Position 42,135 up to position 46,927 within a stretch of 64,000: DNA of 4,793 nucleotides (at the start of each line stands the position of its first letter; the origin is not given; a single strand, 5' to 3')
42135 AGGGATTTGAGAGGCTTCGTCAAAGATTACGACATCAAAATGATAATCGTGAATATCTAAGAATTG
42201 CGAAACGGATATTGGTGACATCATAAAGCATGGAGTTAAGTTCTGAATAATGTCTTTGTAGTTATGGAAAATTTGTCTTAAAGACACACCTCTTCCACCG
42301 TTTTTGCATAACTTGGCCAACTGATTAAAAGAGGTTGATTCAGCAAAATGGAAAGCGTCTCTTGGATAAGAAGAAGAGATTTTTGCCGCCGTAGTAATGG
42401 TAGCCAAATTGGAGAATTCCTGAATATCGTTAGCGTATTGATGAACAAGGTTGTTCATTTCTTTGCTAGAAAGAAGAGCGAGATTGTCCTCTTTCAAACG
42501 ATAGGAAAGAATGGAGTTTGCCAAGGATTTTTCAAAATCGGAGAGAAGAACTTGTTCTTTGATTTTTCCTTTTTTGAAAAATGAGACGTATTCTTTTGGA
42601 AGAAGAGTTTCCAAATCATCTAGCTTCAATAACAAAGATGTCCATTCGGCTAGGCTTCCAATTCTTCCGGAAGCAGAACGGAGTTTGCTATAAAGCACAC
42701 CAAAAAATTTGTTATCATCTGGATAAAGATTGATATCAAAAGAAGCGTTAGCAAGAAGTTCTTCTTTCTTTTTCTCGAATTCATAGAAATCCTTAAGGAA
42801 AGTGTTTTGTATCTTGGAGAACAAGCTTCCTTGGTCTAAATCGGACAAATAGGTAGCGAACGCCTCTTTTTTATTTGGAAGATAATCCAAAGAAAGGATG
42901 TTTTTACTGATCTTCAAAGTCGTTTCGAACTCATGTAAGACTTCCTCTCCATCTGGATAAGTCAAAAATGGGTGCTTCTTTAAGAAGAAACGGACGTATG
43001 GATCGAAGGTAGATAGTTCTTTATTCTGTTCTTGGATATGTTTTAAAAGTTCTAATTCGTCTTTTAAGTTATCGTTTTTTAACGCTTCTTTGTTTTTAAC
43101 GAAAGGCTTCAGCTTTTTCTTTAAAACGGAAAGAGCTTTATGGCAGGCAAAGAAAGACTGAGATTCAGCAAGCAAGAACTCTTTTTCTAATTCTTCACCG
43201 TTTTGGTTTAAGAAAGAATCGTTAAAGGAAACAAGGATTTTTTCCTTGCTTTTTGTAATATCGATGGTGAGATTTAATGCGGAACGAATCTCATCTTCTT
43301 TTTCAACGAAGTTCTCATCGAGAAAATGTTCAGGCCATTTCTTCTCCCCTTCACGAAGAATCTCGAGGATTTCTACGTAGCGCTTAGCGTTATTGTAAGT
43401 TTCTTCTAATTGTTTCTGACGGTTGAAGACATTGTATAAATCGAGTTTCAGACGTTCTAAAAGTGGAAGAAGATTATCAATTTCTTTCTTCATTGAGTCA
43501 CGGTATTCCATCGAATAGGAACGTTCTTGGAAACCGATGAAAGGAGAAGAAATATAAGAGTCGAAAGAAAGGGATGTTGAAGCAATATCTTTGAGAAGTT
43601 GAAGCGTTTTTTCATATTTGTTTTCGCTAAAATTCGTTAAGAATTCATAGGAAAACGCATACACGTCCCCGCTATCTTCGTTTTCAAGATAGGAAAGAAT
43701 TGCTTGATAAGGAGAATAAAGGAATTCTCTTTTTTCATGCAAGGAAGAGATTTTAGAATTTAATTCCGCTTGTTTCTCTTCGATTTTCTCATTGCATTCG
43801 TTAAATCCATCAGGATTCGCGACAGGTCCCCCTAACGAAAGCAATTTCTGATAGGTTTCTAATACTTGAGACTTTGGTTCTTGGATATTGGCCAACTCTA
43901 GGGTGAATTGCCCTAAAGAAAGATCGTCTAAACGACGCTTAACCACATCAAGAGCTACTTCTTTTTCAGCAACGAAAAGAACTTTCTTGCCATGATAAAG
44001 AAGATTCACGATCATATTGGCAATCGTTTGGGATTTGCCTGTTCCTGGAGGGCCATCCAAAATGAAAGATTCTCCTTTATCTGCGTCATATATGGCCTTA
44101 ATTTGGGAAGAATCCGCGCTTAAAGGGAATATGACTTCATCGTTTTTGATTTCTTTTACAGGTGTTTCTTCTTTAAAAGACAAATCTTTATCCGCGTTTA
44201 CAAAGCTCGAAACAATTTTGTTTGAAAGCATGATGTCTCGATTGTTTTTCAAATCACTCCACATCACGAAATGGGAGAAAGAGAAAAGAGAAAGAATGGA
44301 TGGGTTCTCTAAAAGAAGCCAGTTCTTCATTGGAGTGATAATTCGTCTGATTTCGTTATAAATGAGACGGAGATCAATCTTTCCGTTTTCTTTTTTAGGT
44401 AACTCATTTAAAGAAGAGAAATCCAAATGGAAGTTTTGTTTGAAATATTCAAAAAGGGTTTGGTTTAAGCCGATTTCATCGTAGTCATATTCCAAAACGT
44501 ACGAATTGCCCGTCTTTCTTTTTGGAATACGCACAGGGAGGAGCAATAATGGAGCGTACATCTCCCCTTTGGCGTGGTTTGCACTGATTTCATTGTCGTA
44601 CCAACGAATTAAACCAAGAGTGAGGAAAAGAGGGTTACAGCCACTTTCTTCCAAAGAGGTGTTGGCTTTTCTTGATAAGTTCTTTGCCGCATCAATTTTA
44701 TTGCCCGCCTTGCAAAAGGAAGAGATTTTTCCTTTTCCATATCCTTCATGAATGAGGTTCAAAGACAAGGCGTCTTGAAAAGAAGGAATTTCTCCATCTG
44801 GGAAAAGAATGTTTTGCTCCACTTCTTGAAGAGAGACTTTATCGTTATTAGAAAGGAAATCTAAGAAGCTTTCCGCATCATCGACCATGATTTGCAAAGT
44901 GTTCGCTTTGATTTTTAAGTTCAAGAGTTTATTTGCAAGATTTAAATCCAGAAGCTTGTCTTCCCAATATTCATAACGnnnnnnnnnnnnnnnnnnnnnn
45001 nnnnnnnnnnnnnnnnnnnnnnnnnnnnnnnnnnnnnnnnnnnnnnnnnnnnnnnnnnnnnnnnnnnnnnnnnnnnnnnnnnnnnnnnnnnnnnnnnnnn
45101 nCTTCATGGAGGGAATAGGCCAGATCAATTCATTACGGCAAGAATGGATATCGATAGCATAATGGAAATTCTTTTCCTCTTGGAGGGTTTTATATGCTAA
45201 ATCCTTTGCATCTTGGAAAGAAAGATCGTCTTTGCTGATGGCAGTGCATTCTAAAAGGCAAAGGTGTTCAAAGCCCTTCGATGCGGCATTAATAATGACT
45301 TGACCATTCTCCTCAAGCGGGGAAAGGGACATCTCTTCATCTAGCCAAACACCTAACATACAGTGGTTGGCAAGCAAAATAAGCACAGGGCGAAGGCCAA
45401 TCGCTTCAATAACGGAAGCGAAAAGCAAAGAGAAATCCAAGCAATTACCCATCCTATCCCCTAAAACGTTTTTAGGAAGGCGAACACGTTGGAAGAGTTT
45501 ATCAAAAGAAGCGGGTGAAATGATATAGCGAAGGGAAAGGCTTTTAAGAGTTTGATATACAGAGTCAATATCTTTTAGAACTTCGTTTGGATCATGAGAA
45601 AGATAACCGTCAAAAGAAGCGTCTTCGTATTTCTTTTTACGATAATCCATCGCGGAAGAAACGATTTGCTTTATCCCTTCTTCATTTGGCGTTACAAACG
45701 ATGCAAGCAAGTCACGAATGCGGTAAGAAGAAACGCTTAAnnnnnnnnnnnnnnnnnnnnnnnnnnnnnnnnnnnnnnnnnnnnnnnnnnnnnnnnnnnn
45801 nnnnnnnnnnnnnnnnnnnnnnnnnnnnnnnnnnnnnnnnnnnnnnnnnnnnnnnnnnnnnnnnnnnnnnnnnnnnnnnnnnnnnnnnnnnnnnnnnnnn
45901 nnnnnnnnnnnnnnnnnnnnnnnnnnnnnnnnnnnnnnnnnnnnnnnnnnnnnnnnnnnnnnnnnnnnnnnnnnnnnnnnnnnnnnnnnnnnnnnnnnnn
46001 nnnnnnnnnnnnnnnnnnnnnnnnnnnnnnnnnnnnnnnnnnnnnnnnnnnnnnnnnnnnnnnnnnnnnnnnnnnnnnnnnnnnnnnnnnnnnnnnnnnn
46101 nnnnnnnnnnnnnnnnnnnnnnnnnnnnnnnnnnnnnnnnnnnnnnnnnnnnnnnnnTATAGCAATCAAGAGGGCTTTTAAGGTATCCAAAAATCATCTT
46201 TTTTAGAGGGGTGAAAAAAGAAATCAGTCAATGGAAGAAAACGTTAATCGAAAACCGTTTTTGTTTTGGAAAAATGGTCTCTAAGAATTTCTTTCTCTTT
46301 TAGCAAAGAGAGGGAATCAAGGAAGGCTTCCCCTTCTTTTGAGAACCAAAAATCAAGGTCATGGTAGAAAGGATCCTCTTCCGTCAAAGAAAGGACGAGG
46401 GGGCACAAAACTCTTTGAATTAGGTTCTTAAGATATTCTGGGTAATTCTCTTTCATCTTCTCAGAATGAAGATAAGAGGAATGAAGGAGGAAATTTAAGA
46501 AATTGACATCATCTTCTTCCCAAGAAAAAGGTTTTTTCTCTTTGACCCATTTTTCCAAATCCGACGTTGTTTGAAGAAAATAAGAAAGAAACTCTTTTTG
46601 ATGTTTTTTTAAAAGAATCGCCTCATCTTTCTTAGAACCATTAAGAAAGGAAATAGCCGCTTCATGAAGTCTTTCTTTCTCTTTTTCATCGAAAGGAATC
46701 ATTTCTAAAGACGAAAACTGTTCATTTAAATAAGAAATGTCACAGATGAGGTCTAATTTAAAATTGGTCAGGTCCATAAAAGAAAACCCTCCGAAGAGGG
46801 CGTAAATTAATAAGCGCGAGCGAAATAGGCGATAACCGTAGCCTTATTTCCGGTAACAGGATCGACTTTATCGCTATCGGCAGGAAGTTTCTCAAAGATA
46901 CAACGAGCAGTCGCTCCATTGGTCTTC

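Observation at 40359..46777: Giant fusion of a transglutaminase-like protease, a Upf1-like helicase and a Vsr-like nuclease, with a small partner ORF: candidate undescribed nucleic-acid surveillance or defence module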

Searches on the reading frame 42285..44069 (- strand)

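Call 85: search_protein_families(library=ncbifam, proteins=[window:42285-44069:-], max_evalue=1)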
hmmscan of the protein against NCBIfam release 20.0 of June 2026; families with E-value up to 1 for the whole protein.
window:42285-44069:- (595 aa): 8 families
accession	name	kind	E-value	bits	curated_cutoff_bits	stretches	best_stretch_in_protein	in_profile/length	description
NF058533.1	antiphage_ProA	equivalog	4.3e-80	269.8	1500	1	1-594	666-1265/1903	anti-phage protein ProA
NF042953.1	Hhe_antiphage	equivalog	8.5e-31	106.3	2000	2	3-290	345-647/1797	DUF4011 domain-containing anti-phage protein Hhe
TIGR00376.1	TIGR00376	hypoth_equivalog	1.1e-07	30.8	348.9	1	2-50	177-225/639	IGHMBP2 family helicase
NF040671.1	PLuB_AAA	exception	0.00021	18.8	999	1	3-55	835-887/1256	PLuB system helicase-like protein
NF005931.1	PRK07952.1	equivalog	0.011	15.3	357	1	1-35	101-135/246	replicative helicase loader DnaC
NF009043.0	PRK12377.1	subfamily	0.037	13.6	389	1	1-49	103-151/248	ATP-binding protein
NF006038.0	PRK08181.1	subfamily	0.055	12.7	317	1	3-46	111-156/271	transposase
TIGR03881.1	KaiC_arch_4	hypoth_equivalog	0.21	11.3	247.8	0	4-46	26-68/231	KaiC domain-containing protein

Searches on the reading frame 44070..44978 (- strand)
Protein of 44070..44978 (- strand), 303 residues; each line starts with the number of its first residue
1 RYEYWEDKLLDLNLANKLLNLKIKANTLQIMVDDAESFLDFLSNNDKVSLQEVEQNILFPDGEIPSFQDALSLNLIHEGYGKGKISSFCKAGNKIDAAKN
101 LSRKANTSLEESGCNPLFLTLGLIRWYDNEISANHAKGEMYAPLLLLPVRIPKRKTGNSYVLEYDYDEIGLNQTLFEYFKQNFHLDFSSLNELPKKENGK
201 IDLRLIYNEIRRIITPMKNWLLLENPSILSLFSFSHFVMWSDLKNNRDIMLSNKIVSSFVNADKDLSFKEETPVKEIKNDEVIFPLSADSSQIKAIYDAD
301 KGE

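Call 85: search_protein_families(library=ncbifam, proteins=[window:44070-44978:-], max_evalue=1)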
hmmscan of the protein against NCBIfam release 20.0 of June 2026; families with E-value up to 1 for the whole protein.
window:44070-44978:- (303 aa): 2 families
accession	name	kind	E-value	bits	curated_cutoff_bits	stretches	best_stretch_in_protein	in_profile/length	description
NF058533.1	antiphage_ProA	equivalog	3e-64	217.2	1500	1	1-302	359-664/1903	anti-phage protein ProA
NF042953.1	Hhe_antiphage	equivalog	8.5e-24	83.1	2000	1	98-303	131-342/1797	DUF4011 domain-containing anti-phage protein Hhe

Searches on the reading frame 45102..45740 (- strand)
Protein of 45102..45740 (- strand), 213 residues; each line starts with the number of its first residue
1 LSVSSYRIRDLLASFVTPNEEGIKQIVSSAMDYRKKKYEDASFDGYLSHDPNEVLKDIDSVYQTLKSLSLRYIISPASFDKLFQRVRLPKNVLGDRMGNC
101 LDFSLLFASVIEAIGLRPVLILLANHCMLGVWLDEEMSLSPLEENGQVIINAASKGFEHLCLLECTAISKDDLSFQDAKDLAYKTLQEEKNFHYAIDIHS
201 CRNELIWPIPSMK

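Call 97: search_solved_structures(query=A7, max_evalue=10, show_alignments=2)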
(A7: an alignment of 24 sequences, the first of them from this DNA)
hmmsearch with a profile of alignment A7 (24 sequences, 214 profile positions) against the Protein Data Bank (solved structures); distinct sequences matched with E-value up to 10: 3.
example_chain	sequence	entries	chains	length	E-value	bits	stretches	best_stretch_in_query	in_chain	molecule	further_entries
9y6s_8G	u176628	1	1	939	0.08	15.5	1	75-122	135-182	Transglutaminase-like domain-containing protein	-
9e5c_1m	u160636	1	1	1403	0.37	13.3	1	89-122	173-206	Transglutaminase-like domain-containing protein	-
1mq0_A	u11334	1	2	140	1.2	11.7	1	119-170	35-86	Cytidine Deaminase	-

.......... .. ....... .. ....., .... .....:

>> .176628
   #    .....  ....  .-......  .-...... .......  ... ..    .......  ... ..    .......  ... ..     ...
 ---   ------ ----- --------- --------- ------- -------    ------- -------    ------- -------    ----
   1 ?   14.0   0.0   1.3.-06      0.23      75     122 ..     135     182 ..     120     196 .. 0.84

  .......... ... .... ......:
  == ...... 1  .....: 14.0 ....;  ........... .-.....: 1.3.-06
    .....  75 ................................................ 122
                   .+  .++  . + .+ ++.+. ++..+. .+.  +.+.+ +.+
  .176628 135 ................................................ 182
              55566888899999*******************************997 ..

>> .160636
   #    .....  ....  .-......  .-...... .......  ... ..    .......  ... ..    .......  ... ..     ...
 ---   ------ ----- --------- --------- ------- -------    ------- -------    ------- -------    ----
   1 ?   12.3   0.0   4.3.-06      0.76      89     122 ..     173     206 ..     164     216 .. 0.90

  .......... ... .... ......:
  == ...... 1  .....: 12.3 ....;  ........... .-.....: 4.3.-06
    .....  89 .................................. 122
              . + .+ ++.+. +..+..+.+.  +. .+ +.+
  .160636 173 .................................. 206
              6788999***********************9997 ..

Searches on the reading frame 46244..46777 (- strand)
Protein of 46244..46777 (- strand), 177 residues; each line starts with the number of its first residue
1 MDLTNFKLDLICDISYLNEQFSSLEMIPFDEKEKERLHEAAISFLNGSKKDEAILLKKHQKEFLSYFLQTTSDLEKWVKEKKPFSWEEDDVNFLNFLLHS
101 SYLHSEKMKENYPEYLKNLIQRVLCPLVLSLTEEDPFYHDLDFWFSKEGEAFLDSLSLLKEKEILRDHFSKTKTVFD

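Call 6: search_protein_families(library=pfam, proteins=[window:46244-46777:-], max_evalue=0.01)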
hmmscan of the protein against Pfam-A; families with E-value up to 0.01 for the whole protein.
window:46244-46777:- (177 aa): 2 families
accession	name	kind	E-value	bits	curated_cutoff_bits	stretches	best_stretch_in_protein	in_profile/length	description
PF04501.17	Baculo_VP39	-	0.0033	17.4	25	1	105-135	190-220/244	Baculovirus major capsid protein VP39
PF08387.15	FBD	-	0.0082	16.4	22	0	58-76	25-43/46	FBD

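Call 7: search_protein_families(library=padloc, proteins=[window:46244-46777:-], max_evalue=0.01)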
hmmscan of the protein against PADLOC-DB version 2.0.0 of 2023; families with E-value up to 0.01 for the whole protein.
window:46244-46777:- (177 aa): 0 families

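Call 9: search_protein_families(library=ncbifam, proteins=[window:46244-46777:-], max_evalue=0.1)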
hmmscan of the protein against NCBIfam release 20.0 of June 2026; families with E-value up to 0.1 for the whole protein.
window:46244-46777:- (177 aa): 1 family
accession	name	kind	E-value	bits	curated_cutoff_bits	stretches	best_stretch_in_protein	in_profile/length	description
NF002696.0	PRK02487.1-5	equivalog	0.087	12.2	146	0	12-111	5-96/160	heme-degrading domain-containing protein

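Call 58: find_homologous_proteins(query=A4, max_evalue=0.01)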
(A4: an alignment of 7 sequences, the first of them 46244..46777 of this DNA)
Query A4 (7 sequences) (177 aa, profile of the alignment): 29 proteins with E <= 0.01 among 6832 candidates.
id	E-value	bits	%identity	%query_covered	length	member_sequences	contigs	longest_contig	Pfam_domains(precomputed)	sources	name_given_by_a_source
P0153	1.2e-65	238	35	96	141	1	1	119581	-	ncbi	-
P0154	1.0e-64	235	39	98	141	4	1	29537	-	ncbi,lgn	-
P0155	3.2e-63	230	37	97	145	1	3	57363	-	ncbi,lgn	-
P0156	1.0e-62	228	37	98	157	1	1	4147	-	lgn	-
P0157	2.7e-62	227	37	96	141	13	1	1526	-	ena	-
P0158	1.1e-61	225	77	100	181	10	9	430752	-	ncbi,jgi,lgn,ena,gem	-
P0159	3.1e-61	224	36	98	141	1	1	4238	-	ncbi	-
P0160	1.1e-60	222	41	98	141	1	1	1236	-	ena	-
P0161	1.1e-60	222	37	98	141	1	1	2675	-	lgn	-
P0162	2.0e-60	221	42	98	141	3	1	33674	-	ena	-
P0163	2.0e-60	221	42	98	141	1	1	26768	-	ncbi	-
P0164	2.3e-59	217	97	100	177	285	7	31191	-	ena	-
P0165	3.1e-59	217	43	98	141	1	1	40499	-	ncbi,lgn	-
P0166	9.6e-57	209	41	97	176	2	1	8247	-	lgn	-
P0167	2.4e-56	208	79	98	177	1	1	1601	-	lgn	-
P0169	1.5e-50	189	40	95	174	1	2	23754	-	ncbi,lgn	-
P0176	1.4e-36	144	35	98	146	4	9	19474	-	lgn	-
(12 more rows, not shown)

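Call 59: find_encoding_contigs(protein=P0176, flank=10000, max_places=3)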
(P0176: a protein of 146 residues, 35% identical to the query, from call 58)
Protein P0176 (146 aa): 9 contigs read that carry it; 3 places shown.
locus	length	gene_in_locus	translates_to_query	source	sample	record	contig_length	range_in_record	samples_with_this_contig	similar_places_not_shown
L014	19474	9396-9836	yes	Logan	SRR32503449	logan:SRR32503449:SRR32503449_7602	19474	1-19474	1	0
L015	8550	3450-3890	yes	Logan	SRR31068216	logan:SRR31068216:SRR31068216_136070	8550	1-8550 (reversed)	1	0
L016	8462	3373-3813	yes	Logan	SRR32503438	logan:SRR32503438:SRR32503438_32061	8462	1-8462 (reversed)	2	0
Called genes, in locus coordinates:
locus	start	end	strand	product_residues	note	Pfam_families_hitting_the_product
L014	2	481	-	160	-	?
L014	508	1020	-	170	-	PF01327:Pep_deformylase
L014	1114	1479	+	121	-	PF06133:Com_YlbF (weak)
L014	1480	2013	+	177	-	PF03602:Cons_hypoth95, PF02005:TRM (weak), PF02475:TRM5-TYW2_MTfase (weak), PF02086:MethyltransfD12 (faint), PF05175:MTS, PF13847:Methyltransf_31 (weak)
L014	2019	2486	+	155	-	PF01467:CTP_transf_like, PF08218:Citrate_ly_lig (faint)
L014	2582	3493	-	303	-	-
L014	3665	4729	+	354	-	PF02588:YitT_membrane, PF10035:DUF2179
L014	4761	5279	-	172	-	PF00881:Nitroreductase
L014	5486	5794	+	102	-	-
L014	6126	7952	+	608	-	-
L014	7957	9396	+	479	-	PF00587:tRNA-synt_2b, PF03129:HGTP_anticodon, PF09180:ProRS-C_1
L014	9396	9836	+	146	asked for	-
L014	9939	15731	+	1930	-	PF13195:DUF4011, PF13086:AAA_11, PF13087:AAA_12, PF18741:MTES_1575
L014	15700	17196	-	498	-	PF01554:MatE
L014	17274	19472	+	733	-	?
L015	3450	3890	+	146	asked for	-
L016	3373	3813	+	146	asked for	-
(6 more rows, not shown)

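Call 60: find_encoding_contigs(protein=P0169, flank=10000, max_places=2)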
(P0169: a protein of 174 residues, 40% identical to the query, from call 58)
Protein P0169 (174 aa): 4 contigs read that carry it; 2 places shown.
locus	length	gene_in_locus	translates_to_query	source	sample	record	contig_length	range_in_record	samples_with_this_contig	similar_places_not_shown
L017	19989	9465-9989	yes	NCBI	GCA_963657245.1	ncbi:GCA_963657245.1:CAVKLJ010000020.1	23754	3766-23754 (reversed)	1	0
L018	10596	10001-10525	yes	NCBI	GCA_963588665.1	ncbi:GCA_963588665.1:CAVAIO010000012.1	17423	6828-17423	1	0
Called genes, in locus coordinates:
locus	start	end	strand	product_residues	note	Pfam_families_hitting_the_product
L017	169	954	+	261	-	PF00528:BPD_transp_1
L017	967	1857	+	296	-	PF00005:ABC_tran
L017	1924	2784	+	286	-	PF09084:NMT1 (faint)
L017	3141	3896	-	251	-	PF08220:HTH_DeoR, PF08279:HTH_11, PF00455:DeoRC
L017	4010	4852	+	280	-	PF01925:TauE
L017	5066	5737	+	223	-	PF18813:PBECR4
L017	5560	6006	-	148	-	-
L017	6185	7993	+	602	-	-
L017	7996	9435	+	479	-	PF00587:tRNA-synt_2b, PF03129:HGTP_anticodon, PF09180:ProRS-C_1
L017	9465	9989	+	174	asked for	-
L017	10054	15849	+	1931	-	PF13195:DUF4011, PF13086:AAA_11, PF13245:AAA_19 (faint), PF13086:AAA_11 (weak), PF13087:AAA_12, PF18741:MTES_1575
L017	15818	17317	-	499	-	PF01554:MatE, PF01943:Polysacc_synt (weak), PF01554:MatE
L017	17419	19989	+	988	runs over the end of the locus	PF22907:Ams1-like_1st, PF01074:Glyco_hydro_38N, PF09261:Alpha-mann_mid, PF07748:Glyco_hydro_38C, PF17677:Glyco_hydro38C2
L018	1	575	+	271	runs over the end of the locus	-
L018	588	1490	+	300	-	PF00528:BPD_transp_1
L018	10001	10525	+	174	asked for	-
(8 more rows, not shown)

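Call 71: predict_structure(alignment_id=A5)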
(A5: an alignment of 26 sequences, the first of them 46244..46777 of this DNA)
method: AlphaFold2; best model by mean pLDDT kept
length: 177 residues; sequences in the alignment: 26
mean_pLDDT: 88.8   pTM: 0.86
mean pLDDT of the five models: 88.8, 88.6, 88.5, 87.9, 87.0
residues with pLDDT >= 90: 112; 70-90: 52; 50-70: 10; < 50: 3
segments of 3 or more residues with pLDDT < 50: 175-177
pLDDT, mean of each block of 10 residues (from residue 1): 83 89 83 92 93 91 94 92 70 90 89 96 95 90 94 96 95 54
secondary structure, 60 per line:
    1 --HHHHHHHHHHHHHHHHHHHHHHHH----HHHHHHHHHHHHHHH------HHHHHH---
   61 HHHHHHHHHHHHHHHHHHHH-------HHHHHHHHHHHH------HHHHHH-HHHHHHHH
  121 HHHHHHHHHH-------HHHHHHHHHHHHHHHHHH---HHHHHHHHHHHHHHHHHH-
elements in order: H3-26 H31-45 H52-57 H61-80 H88-99 H106-111 H113-130 H138-155 H159-176

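Call 73: fold_search(model_id=the predicted structure, library=pdb)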
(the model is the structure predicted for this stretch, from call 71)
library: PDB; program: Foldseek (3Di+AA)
matches with E <= 10: 263; with E <= 0.001: 0
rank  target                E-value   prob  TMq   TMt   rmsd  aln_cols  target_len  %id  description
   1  8paq_A                7.0e-01  0.47  0.33  0.36   8.3       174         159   12  Structure of the small subunit of the laccase-like Nlac protein from Pleurotus eryngii (released 2024-02-07)
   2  7q83_B                7.0e-01  0.20  0.22  0.24  15.4       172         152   10  Crystal structure of S. cerevisiae Sso2 in complex with the pleckstrin homology domain of Sec3 (released 2022-08-31)
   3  8d3f                  8.5e-01  0.21  0.26  0.11  15.7       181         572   13  Crystal structure of human STAT1 in complex with the repeat region from Toxoplasma protein TgIST (released 2022-07-06)
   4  6zpp                  1.1e+00  0.38  0.37  0.40   9.3       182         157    9  g7941: a virulence factor from Drechmaria coniospora (released 2022-01-19)
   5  4tql_A                1.2e+00  0.07  0.16  0.13  27.8       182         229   15  Computationally designed three helix bundle (released 2014-10-15)
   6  8fin_B                1.5e+00  0.30  0.37  0.37  11.1       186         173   16  Multi-state design of two-state switchable hinge proteins (released 2023-08-16)
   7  4gyv_E                1.5e+00  0.08  0.20  0.17  21.3       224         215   16  Crystal structure of the DH domain of FARP2 (released 2013-03-13)
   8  7nuf_A                1.6e+00  0.15  0.28  0.12  16.0       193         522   10  Vaccinia virus protein 018 in complex with STAT1 (released 2021-07-28)
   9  1bf5_A                1.7e+00  0.16  0.30  0.12  17.2       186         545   13  TYROSINE PHOSPHORYLATED STAT-1/DNA COMPLEX (released 1998-08-12)
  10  7ldg_C                1.7e+00  0.08  0.19  0.17  14.4       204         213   12  Crystal structure of the MEILB2-BRCA2 complex (released 2021-08-11)
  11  8fbj                  1.8e+00  0.23  0.37  0.26  11.1       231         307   12  Improving the secretion of designed protein assemblies through negative design of cryptic transmembrane domains (released 2023-03-22)
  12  6u18_B                1.8e+00  0.14  0.26  0.25  10.4       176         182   14  Directed evolution of a biosensor selective for the macrolide antibiotic clarithromycin (released 2020-08-19)
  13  6qhd_A                2.0e+00  0.06  0.17  0.09  18.2       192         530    9  Lysine acetylated and tyrosine phosphorylated STAT3 in a complex with DNA (released 2019-06-19)
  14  3frq_B                2.1e+00  0.13  0.26  0.25  11.2       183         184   15  Structure of the macrolide biosensor protein, MphR(A), with erythromcyin (released 2009-03-24)
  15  8h77_F                2.1e+00  0.11  0.24  0.16  15.0       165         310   14  Hsp90-AhR-p23-XAP2 complex (released 2023-01-04)
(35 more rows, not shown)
